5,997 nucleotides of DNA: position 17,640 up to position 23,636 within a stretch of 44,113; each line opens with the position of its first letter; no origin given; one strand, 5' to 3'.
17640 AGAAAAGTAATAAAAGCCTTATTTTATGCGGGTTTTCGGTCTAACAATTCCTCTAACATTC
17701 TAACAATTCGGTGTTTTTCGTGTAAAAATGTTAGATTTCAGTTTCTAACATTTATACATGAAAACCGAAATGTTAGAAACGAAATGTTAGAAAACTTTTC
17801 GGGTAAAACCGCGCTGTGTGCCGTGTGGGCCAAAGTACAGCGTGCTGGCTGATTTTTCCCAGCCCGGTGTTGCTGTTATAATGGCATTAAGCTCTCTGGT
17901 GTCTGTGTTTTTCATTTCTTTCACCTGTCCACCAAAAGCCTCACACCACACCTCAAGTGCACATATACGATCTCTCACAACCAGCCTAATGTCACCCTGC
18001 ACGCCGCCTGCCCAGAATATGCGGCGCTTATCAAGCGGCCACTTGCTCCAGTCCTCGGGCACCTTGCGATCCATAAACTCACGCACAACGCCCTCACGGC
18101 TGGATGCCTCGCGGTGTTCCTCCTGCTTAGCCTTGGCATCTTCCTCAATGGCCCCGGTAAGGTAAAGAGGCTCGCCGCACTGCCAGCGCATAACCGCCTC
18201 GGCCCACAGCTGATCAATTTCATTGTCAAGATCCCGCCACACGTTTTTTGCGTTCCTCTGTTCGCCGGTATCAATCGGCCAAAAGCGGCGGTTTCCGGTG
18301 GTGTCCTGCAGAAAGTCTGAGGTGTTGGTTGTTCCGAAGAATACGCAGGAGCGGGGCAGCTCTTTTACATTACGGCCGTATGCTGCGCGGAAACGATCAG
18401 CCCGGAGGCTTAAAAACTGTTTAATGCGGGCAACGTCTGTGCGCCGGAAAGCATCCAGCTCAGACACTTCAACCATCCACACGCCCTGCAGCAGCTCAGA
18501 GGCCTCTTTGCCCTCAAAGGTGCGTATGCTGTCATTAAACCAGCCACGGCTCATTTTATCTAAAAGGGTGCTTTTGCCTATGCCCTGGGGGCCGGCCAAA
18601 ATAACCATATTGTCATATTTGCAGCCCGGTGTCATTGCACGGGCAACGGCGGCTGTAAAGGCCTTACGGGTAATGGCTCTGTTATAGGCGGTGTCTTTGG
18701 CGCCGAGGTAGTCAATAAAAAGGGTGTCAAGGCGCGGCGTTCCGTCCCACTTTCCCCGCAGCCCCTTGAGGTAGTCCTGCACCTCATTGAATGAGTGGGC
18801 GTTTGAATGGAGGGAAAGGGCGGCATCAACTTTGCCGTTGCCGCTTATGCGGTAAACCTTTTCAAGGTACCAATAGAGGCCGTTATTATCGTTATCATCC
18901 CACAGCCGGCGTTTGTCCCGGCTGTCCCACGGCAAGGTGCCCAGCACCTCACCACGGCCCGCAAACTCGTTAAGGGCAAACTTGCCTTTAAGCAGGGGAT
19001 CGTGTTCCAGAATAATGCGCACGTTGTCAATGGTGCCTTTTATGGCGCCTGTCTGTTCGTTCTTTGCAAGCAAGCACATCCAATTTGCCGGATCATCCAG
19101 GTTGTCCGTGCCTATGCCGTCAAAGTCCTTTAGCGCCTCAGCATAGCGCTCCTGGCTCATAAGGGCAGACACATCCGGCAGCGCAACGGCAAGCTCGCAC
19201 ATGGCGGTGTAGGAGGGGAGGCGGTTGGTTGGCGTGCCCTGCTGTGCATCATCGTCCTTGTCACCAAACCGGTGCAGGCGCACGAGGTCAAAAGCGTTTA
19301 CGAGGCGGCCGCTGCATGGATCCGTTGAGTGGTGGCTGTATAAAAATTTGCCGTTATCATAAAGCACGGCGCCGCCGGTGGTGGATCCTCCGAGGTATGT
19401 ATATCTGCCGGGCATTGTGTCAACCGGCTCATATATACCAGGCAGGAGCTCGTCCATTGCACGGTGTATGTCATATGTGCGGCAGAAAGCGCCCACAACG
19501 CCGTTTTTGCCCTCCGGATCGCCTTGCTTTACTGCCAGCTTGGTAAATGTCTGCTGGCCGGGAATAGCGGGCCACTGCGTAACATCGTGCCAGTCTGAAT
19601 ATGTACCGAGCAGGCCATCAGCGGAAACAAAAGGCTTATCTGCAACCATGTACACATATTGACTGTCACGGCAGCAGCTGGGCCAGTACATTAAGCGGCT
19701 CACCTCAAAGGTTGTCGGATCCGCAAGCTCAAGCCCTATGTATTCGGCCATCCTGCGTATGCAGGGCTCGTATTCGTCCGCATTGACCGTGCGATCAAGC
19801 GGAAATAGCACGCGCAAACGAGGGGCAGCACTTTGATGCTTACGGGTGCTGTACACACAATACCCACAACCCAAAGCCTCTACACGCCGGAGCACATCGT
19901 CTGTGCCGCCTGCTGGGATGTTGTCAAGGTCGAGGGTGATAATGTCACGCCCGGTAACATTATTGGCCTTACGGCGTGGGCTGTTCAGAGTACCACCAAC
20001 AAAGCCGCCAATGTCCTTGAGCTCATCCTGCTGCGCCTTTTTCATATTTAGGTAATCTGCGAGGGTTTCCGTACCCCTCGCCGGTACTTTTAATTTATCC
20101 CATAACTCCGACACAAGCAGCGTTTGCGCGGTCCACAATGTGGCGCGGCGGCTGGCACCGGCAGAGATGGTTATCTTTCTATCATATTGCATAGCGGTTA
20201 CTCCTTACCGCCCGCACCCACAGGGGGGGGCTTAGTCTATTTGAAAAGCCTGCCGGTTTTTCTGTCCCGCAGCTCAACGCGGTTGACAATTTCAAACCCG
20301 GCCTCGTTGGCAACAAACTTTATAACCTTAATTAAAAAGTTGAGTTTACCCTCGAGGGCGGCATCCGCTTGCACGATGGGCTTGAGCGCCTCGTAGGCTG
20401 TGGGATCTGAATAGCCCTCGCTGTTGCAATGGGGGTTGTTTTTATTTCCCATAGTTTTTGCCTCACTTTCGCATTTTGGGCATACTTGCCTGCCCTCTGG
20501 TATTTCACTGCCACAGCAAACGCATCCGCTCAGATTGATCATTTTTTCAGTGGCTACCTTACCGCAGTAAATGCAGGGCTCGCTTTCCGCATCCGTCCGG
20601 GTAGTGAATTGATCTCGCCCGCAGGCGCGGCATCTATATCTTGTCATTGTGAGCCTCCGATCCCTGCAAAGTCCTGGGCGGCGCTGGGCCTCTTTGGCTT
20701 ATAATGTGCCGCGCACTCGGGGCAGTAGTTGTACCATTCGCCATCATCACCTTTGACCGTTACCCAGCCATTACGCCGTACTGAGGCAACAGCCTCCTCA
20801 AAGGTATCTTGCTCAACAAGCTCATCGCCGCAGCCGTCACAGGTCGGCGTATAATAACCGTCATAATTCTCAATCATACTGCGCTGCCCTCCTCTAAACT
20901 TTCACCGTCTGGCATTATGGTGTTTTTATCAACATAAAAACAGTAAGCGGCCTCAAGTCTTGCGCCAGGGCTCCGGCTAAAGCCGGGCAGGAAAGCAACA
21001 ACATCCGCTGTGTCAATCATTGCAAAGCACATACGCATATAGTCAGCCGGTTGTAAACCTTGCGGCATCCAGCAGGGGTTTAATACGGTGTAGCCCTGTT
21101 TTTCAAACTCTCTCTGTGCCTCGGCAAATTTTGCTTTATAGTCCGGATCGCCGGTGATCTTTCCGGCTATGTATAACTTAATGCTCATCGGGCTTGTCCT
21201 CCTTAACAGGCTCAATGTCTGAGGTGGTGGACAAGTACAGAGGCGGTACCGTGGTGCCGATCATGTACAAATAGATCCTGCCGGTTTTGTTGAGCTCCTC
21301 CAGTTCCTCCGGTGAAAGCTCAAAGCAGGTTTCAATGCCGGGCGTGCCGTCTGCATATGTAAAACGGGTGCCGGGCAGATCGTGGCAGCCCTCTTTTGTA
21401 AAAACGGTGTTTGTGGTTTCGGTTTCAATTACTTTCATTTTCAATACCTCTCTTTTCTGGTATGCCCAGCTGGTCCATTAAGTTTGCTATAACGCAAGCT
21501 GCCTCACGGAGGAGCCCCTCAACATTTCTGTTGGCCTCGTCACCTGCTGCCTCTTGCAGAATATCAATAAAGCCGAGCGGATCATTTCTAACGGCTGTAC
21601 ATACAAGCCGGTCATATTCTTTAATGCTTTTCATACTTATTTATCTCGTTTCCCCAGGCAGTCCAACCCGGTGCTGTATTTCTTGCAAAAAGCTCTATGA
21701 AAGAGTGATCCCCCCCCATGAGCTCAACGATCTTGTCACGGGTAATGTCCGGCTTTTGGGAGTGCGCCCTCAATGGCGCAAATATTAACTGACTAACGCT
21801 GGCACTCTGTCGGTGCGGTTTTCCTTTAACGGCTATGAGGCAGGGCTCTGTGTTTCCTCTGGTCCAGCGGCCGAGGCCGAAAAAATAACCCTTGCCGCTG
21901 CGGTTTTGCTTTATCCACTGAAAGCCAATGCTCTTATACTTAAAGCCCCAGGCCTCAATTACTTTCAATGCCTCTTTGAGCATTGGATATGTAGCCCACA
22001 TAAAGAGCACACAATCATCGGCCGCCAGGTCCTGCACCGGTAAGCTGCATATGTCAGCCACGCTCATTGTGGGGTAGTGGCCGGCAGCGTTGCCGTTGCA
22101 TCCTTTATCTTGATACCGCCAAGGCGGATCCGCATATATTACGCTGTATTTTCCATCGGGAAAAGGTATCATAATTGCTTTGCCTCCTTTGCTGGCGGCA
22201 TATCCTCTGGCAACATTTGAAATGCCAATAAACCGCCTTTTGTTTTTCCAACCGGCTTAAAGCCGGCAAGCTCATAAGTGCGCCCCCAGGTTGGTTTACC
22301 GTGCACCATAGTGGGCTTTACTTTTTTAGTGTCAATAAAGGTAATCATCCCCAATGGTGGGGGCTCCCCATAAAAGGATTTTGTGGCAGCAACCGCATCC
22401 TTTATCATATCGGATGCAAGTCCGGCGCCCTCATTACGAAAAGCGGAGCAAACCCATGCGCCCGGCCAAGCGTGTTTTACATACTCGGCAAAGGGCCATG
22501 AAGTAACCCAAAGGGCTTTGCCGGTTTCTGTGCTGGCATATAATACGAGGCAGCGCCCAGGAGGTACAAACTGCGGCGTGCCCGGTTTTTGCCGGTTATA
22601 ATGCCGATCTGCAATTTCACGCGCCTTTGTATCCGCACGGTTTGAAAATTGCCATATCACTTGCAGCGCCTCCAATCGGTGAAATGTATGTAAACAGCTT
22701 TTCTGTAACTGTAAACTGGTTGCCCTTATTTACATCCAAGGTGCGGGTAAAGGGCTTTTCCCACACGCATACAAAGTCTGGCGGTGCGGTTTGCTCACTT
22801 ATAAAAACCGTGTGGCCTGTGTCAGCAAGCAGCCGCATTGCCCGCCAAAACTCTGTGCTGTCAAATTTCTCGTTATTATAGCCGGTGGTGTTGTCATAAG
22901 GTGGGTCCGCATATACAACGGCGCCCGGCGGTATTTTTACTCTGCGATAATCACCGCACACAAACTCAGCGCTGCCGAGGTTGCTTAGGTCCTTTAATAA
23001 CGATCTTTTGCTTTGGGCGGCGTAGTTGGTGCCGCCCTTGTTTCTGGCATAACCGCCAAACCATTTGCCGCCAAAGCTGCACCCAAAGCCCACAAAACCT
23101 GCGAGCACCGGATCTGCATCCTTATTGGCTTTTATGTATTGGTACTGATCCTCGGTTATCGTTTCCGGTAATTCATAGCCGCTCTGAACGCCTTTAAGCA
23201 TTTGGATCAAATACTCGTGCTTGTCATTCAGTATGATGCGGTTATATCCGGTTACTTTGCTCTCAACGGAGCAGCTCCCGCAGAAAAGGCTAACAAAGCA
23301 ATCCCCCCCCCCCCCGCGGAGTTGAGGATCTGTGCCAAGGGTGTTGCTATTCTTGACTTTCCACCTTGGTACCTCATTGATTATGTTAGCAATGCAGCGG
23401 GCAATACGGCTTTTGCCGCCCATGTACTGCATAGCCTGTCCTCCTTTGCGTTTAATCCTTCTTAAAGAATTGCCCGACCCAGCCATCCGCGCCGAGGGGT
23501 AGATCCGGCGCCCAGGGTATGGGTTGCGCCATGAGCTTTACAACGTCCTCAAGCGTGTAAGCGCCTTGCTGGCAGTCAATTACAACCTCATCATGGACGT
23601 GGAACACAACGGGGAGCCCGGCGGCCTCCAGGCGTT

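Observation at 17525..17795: Two dispersed paralogous non-coding regions packed with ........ iterons (17525-17795 and 33573-33822): a candidate bipartite replication or regulatory locus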

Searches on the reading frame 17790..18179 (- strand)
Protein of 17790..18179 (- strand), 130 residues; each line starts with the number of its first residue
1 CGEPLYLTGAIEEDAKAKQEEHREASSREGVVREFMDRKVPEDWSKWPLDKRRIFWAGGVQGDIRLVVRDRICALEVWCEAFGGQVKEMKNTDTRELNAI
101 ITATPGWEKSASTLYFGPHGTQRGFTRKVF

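Call 58: predict_structure(alignment_id=A2)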
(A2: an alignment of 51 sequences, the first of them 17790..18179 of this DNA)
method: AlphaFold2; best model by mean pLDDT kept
length: 130 residues; sequences in the alignment: 51
mean_pLDDT: 81.9   pTM: 0.69
mean pLDDT of the five models: 81.9, 81.4, 81.1, 79.9, 79.2
residues with pLDDT >= 90: 76; 70-90: 27; 50-70: 9; < 50: 18
segments of 3 or more residues with pLDDT < 50: 1-9, 18-22
pLDDT, mean of each block of 10 residues (from residue 1): 45 49 65 92 90 88 88 93 90 93 93 91 87
secondary structure, 60 per line:
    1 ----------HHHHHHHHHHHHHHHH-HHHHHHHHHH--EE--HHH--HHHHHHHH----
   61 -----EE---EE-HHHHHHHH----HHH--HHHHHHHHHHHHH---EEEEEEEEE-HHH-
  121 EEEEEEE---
elements in order: H11-26 H28-37 H49-56 H74-81 H91-103 E107-115 E121-127

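Call 62: fold_search(model_id=the predicted structure, library=pdb)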
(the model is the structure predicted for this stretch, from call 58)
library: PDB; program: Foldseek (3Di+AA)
matches with E <= 10: 278; with E <= 0.001: 6
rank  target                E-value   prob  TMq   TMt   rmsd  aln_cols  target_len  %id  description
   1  7pds_F                2.9e-06  1.00  0.59  0.19   5.7       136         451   20  The structure of PriRep1 with dsDNA (released 2022-07-13)
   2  7pds_D                1.6e-05  1.00  0.66  0.20   3.6       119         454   19  The structure of PriRep1 with dsDNA (released 2022-07-13)
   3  7pds_A                2.4e-05  1.00  0.66  0.21   4.8       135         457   21  The structure of PriRep1 with dsDNA (released 2022-07-13)
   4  7pds_C                2.7e-05  1.00  0.61  0.19   4.1       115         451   19  The structure of PriRep1 with dsDNA (released 2022-07-13)
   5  7pds_E                3.4e-05  1.00  0.65  0.20   3.6       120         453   21  The structure of PriRep1 with dsDNA (released 2022-07-13)
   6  7pds_B                1.5e-04  1.00  0.66  0.21   3.1       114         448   19  The structure of PriRep1 with dsDNA (released 2022-07-13)
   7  5cvj_A                3.7e-01  0.23  0.27  0.13  11.8       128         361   12  Monolignol 4-O-methyltransferase 5 - coniferyl alcohol (released 2015-09-16)
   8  5bs6_B                4.2e-01  0.41  0.29  0.18   4.6        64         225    9  Apo structure of transcriptional factor AraR from Bacteroides thetaiotaomicron VPI (released 2015-06-17)
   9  6jcl_H                4.2e-01  0.15  0.17  0.12   6.5        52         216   23  Crystal structure of cofactor-bound Rv0187 from MTB (released 2019-12-11)
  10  3qu6_A                4.5e-01  0.28  0.23  0.29   6.4        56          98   18  Crystal structure of IRF-3 DBD free form (released 2011-06-01)
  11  8sro_C                5.4e-01  0.28  0.26  0.36   5.3        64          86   11  FoxP3 tetramer on TTTG repeats (released 2023-10-18)
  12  6jcl_B                5.4e-01  0.12  0.17  0.11   5.6        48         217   23  Crystal structure of cofactor-bound Rv0187 from MTB (released 2019-12-11)
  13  8c7t_A                5.7e-01  0.13  0.23  0.13  10.5       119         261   12  Unliganded transcriptional pleiotropic repressor CodY from Enterococcus faecalis (released 2023-06-28)
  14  5bs6_D                7.4e-01  0.33  0.29  0.18   4.6        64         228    9  Apo structure of transcriptional factor AraR from Bacteroides thetaiotaomicron VPI (released 2015-06-17)
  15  6jcl_D                7.4e-01  0.08  0.16  0.11   6.4        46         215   26  Crystal structure of cofactor-bound Rv0187 from MTB (released 2019-12-11)
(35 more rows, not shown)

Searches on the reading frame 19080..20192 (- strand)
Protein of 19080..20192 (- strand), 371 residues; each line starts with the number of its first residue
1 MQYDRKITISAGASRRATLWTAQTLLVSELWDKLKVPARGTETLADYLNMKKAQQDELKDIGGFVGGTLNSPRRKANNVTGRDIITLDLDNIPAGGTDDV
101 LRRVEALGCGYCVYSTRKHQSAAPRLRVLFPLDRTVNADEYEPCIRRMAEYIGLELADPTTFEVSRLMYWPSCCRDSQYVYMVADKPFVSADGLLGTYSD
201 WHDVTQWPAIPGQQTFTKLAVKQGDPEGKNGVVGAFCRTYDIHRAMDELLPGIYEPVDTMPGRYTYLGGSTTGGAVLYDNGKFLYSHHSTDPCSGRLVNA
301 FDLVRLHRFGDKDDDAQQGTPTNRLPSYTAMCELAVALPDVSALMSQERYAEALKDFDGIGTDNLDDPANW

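Call 80: search_protein_families(library=ncbifam, proteins=[window:19080-20192:-], max_evalue=0.01)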
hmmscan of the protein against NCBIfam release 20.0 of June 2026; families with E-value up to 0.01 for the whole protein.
window:19080-20192:- (371 aa): 0 families

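Call 92: predict_structure(alignment_id=A3)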
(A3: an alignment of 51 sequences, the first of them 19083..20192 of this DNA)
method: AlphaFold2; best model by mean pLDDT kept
length: 370 residues; sequences in the alignment: 51
mean_pLDDT: 63.1   pTM: 0.50
mean pLDDT of the five models: 63.1, 56.9, 53.9, 53.1, 46.2
residues with pLDDT >= 90: 3; 70-90: 143; 50-70: 146; < 50: 78
segments of 3 or more residues with pLDDT < 50: 14-16, 59-77, 118-122, 164-167, 171-173, 211-225, 269-274, 286-293, 364-370
pLDDT, mean of each block of 10 residues (from residue 1): 71 54 72 58 61 56 38 43 70 70 77 52 63 76 82 70 50 54 74 89 69 34 46 77 79 66 56 47 46 58 79 72 70 82 71 54 45
secondary structure, 60 per line:
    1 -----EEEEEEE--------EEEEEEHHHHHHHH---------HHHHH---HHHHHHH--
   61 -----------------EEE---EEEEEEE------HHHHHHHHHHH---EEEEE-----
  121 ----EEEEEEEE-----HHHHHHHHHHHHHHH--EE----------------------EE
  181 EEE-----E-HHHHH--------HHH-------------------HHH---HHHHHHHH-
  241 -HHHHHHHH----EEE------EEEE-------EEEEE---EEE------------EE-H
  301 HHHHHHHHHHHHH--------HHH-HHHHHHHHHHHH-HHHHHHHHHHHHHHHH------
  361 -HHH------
elements in order: E6-12 E21-26 H27-34 H44-48 H52-58 E78-80 E84-90 H97-107 E111-115 E125-132 H138-152 E179-183 H191-195 H232-239 H242-249 E254-256 E263-266 E274-278 E282-284 H300-313 H326-337 H339-354

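Call 95: fold_search(model_id=the predicted structure, library=pdb)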
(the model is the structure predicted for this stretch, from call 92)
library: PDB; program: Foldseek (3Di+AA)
matches with E <= 10: 265; with E <= 0.001: 0
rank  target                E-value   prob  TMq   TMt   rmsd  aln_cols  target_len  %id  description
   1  6zp9_A                1.1e-03  1.00  0.23  0.41   9.8       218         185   11  Cyanophage S-2L Primase-Polymerase (PrimPol), AEP domain (PP-N190) (released 2021-03-03)
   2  3h20                  5.3e-03  0.84  0.24  0.29  19.5       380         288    8  Crystal structure of primase RepB' (released 2009-04-28)
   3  9ycv_C                5.3e-03  0.84  0.22  0.12  14.9       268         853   13  HSV Helicase-primase complex bound to amenamevir (released 2025-12-31)
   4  3h25_A                3.6e-02  0.80  0.22  0.36   8.6       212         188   10  Crystal structure of the catalytic domain of primase Repb' in complex with initiator DNA (released 2009-04-28)
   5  9ndq_A                3.8e-02  0.33  0.20  0.20  15.9       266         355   12  The rigid portion of Cryo-EM structure of Herpesvirus Helicase-Primase complex prepared with forked DNA and ATP-gamma- (released 2025-08-13)
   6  9ut5_B                4.7e-02  0.38  0.21  0.11  14.4       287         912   13  The helicase-primase complex from HHV1 bound with ssDNA and pritelivir (released 2026-04-08)
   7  2r9l_B                6.6e-02  0.25  0.17  0.22  17.6       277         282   13  Polymerase Domain from Mycobacterium tuberculosis Ligase D in complex with DNA (released 2008-01-08)
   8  9ndz_A                7.3e-02  0.28  0.20  0.21  15.5       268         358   12  The rigid portion of Cryo-EM structure of Herpesvirus Helicase-Primase complex prepared with forked DNA, ATP-gamma-S a (released 2025-08-13)
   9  2r9l_A                1.0e-01  0.28  0.19  0.23  16.4       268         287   11  Polymerase Domain from Mycobacterium tuberculosis Ligase D in complex with DNA (released 2008-01-08)
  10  3uyj_A                1.3e-01  0.09  0.09  0.14  19.2       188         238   12  Crystal structure of JMJD5 catalytic core domain in complex with nickle and alpha-KG (released 2011-12-21)
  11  4gaz_A                1.3e-01  0.08  0.09  0.13  18.7       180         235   15  Crystal Structure of a Jumonji Domain-containing Protein JMJD5 (released 2013-08-14)
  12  7dyw                  2.7e-01  0.10  0.09  0.13  17.9       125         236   14  Human JMJD5 in complex with MN and 5-((2-methoxybenzyl)amino)pyridine-2,4-dicarboxylic acid. (released 2022-02-02)
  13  6f4n_A                2.7e-01  0.07  0.10  0.14  19.4       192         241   14  Human JMJD5 in complex with MN and 2OG. (released 2018-04-04)
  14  6ax3                  3.5e-01  0.09  0.09  0.14  18.1       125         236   13  Complex structure of JMJD5 and Symmetric Dimethyl-Arginine (SDMA) (released 2018-02-28)
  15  6wdz_D                3.7e-01  0.51  0.15  0.43   5.0        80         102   12  Porcine circovirus 2 Rep domain complexed with a single-stranded DNA 10-mer comprising the cleavage site (released 2020-12-16)
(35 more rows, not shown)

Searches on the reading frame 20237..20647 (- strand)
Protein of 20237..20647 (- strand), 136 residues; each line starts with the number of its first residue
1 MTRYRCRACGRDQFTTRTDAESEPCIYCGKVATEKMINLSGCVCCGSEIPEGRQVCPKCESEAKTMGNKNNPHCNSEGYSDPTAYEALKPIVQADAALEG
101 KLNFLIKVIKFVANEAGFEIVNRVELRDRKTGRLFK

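Call 9: search_protein_families(library=pfam, proteins=[window:20237-20647:-], max_evalue=0.01)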
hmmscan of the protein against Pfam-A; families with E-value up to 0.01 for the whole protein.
window:20237-20647:- (136 aa): 2 families
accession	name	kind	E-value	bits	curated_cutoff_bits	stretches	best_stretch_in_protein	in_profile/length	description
PF18912.6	DZR_2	-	0.0016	18.7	27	1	42-78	10-43/56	Double zinc ribbon domain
PF09723.15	Zn_ribbon_8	-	0.0036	17.7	34.4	1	4-37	6-41/41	Zinc ribbon domain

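Call 10: search_protein_families(library=phrogs, proteins=[window:20237-20647:-], max_evalue=0.001)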
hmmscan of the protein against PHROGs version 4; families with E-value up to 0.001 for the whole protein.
window:20237-20647:- (136 aa): 1 family
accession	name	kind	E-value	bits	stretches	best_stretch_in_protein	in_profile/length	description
phrog_6568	-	unknown function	4.6e-21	75.5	1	68-136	2-69/69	-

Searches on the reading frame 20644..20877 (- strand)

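Call 14: search_protein_families(library=phrogs, proteins=[window:20644-20877:-], max_evalue=0.001)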
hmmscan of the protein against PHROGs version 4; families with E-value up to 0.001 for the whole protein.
window:20644-20877:- (77 aa): 2 families
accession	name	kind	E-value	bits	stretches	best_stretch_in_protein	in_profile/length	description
phrog_36245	-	unknown function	0.00043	21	1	12-66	17-63/136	-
phrog_9007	-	unknown function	0.00068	20.5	1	9-58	6-56/65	-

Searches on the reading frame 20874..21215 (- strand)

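Call 14: search_protein_families(library=phrogs, proteins=[window:20874-21215:-], max_evalue=0.001)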
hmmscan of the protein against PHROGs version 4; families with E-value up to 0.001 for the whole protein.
window:20874-21215:- (113 aa): 3 families
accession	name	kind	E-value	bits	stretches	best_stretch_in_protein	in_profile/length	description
phrog_355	-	DNA, RNA and nucleotide metabolism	6.1e-23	82.5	1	11-91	74-161/249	nucleoside 2-deoxyribosyltransferase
phrog_5781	-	unknown function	4e-20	73.3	1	11-90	5-87/220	-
phrog_31170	-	unknown function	1.3e-08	35.8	1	13-62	2-52/55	-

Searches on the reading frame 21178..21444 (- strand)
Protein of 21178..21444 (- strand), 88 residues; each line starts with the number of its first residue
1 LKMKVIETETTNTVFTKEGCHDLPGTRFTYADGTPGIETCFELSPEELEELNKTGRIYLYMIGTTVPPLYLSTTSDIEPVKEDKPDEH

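Call 14: search_protein_families(library=phrogs, proteins=[window:21178-21444:-], max_evalue=0.001)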
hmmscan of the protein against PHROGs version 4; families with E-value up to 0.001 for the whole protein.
window:21178-21444:- (88 aa): 1 family
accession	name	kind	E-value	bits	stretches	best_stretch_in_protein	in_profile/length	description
phrog_25433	-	unknown function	5.5e-07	30.5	1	21-75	152-206/210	-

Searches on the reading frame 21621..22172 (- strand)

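Call 14: search_protein_families(library=phrogs, proteins=[window:21621-22172:-], max_evalue=0.001)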
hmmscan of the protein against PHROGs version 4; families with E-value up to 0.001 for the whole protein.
window:21621-22172:- (183 aa): 4 families
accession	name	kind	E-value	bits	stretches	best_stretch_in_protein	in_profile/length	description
phrog_359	-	other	2.6e-88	297.7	1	4-180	117-297/329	DNA methyltransferase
phrog_10837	-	unknown function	1.2e-50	172.1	1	58-181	1-126/139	-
phrog_21315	-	unknown function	3.4e-35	122.8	1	7-180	238-410/415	-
phrog_15877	-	other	5.1e-35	121.9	1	8-124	4-124/152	DNA methyltransferase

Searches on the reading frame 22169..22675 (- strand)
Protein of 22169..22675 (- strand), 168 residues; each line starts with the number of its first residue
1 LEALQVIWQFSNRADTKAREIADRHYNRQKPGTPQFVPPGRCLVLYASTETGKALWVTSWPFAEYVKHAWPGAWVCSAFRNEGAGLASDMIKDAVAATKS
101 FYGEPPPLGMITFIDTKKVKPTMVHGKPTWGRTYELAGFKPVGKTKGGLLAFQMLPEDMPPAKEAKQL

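Call 14: search_protein_families(library=phrogs, proteins=[window:22169-22675:-], max_evalue=0.001)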
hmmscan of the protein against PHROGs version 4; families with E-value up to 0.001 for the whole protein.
window:22169-22675:- (168 aa): 1 family
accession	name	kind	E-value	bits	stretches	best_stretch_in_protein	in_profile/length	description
phrog_24928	-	unknown function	1.4e-45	155.9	1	8-164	3-148/157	-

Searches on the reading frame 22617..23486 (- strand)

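Call 14: search_protein_families(library=phrogs, proteins=[window:22617-23486:-], max_evalue=0.001)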
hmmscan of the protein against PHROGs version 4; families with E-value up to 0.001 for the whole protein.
window:22617-23486:- (289 aa): 3 families
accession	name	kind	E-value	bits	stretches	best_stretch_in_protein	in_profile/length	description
phrog_56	-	other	1.8e-29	104.6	1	19-267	65-322/647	DNA methyltransferase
phrog_1996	-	other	0.00012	23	1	189-233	56-103/150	DNA methyltransferase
phrog_67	-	other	0.00061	20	1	190-248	143-224/743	DNA methyltransferase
